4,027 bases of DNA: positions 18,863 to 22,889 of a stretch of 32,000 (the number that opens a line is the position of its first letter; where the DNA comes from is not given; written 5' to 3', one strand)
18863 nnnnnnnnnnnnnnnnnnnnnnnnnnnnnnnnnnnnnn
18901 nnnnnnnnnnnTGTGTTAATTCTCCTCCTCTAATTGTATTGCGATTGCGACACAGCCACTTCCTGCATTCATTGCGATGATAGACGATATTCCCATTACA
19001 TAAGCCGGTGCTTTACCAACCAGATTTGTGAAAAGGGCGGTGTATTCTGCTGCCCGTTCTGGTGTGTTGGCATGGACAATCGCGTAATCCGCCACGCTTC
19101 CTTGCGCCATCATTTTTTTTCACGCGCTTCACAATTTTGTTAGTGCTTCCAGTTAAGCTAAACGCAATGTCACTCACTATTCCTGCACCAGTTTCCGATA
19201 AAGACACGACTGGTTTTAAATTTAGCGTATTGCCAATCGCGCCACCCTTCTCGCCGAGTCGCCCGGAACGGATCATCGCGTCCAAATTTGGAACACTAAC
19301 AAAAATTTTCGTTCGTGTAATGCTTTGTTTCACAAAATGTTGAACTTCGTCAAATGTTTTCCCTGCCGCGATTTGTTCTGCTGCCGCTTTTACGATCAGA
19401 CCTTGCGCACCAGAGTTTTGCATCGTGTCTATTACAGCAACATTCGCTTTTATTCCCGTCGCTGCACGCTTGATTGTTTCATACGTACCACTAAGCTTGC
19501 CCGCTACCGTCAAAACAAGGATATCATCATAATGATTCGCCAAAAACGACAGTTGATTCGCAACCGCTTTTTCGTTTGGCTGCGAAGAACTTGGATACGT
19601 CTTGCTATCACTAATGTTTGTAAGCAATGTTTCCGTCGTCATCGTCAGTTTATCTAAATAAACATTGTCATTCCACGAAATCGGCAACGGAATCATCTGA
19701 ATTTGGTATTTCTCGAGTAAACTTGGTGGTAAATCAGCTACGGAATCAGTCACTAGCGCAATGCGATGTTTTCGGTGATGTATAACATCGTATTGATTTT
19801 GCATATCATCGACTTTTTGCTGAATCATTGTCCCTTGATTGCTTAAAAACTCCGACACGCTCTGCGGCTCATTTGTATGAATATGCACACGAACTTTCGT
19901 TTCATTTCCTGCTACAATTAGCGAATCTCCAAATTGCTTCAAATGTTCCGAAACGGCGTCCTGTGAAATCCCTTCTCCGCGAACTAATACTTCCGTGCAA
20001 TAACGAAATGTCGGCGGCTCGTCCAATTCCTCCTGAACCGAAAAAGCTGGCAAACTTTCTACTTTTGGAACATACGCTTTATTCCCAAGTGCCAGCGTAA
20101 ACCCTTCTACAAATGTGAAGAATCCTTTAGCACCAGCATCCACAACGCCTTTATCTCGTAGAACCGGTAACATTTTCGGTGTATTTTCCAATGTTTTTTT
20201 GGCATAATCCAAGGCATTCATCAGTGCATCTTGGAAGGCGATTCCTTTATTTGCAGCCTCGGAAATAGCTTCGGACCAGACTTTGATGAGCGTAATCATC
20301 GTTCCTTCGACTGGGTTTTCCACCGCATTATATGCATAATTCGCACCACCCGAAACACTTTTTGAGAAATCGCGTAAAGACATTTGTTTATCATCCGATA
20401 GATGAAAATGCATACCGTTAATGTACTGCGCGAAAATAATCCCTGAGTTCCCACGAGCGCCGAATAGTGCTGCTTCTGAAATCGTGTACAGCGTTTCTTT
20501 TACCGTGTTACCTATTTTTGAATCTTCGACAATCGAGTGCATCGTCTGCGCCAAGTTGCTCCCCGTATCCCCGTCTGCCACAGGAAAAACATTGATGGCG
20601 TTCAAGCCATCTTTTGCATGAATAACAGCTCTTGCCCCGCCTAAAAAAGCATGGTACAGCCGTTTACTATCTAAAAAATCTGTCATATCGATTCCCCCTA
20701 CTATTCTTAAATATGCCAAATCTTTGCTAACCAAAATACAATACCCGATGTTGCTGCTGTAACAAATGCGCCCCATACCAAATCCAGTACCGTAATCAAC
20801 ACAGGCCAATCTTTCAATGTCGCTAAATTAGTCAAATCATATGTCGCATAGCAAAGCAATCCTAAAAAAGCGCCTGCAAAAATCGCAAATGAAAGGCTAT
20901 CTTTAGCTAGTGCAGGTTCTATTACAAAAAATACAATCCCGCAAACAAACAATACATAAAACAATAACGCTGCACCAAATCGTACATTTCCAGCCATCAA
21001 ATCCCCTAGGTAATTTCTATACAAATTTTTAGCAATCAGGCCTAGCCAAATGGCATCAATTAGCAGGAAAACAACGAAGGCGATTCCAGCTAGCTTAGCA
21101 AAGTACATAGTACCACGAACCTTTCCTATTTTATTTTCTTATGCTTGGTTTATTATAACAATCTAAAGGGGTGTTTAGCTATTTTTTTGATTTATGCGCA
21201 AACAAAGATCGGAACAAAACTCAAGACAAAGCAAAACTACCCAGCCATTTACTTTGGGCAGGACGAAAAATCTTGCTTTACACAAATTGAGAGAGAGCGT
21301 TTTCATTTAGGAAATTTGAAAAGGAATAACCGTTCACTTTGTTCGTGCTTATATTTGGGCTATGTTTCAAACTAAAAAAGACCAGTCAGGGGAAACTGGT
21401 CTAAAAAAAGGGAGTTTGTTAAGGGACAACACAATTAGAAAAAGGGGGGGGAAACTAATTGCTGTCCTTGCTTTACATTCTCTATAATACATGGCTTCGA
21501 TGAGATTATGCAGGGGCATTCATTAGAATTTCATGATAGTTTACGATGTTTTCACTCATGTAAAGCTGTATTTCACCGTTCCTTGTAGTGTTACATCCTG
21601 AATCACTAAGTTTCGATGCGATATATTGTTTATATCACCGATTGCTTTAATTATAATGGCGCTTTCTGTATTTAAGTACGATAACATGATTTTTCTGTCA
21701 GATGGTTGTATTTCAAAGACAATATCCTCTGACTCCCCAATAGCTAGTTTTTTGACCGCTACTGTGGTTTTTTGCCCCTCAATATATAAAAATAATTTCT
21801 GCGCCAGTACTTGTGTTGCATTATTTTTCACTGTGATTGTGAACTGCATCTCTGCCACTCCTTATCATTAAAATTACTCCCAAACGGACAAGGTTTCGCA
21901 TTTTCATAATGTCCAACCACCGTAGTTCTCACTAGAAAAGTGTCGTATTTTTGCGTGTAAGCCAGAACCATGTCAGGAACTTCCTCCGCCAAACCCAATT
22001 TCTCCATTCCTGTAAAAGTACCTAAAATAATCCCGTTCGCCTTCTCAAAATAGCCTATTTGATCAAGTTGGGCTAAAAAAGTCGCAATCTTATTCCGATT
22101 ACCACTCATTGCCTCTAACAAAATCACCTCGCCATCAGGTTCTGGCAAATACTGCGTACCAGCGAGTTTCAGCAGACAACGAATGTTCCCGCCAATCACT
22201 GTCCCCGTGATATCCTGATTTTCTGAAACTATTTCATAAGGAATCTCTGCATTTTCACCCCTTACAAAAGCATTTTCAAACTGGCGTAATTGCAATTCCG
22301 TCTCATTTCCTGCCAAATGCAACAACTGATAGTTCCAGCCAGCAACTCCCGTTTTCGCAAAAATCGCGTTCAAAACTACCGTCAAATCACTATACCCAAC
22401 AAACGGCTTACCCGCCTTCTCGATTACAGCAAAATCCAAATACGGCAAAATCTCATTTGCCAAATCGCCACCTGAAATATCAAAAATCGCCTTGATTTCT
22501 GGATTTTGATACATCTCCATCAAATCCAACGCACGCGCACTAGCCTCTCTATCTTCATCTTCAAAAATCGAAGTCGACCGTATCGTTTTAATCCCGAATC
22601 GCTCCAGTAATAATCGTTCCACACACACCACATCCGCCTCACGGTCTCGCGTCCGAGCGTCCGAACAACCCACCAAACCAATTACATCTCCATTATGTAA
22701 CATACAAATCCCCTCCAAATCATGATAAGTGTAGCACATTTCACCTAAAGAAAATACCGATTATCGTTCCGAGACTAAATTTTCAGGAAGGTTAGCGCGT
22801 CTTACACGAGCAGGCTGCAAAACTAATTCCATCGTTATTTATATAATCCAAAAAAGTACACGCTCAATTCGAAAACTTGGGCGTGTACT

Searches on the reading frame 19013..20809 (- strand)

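Call 35: search_protein_families(library=pfam, proteins=[window:19013-20809:-], max_evalue=0.00001)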
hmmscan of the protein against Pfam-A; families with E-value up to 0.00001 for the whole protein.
window:19013-20809:- (598 aa): 4 families
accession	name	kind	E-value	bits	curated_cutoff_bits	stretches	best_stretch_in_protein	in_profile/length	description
PF02645.21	DegV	-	1.3e-49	169.5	27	1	350-566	2-219/280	Uncharacterised protein, DegV family COG1307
PF02734.22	Dak2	-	5.4e-34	118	27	1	76-237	1-172/174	DAK2 domain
PF21645.3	FakA-like_M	-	4.3e-21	75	24.9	1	268-341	2-78/80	Fatty acid kinase subunit A-like, middle domain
PF13684.11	FakA-like_C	-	2.2e-07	30.9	23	1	415-567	33-166/216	Fatty acid kinase subunit A-like, C-terminal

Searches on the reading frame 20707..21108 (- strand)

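Call 35: search_protein_families(library=pfam, proteins=[window:20707-21108:-], max_evalue=0.00001)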
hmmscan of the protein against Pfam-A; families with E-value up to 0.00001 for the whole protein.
window:20707-21108:- (133 aa): 1 family
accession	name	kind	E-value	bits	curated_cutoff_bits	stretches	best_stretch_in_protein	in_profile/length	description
PF09945.14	DUF2177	-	7.9e-44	149.2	26.9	1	9-125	7-123/124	Predicted membrane protein (DUF2177)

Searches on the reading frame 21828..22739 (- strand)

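Call 35: search_protein_families(library=pfam, proteins=[window:21828-22739:-], max_evalue=0.00001)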
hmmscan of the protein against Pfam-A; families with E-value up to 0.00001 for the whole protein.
window:21828-22739:- (303 aa): 2 families
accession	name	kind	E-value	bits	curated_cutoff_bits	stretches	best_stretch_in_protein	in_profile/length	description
PF02016.21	Peptidase_S66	-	4.4e-26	91.8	25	1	20-134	1-118/121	LD-carboxypeptidase N-terminal domain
PF17676.7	Peptidase_S66C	-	1.7e-20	74.3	23.7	1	178-289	1-117/120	LD-carboxypeptidase C-terminal domain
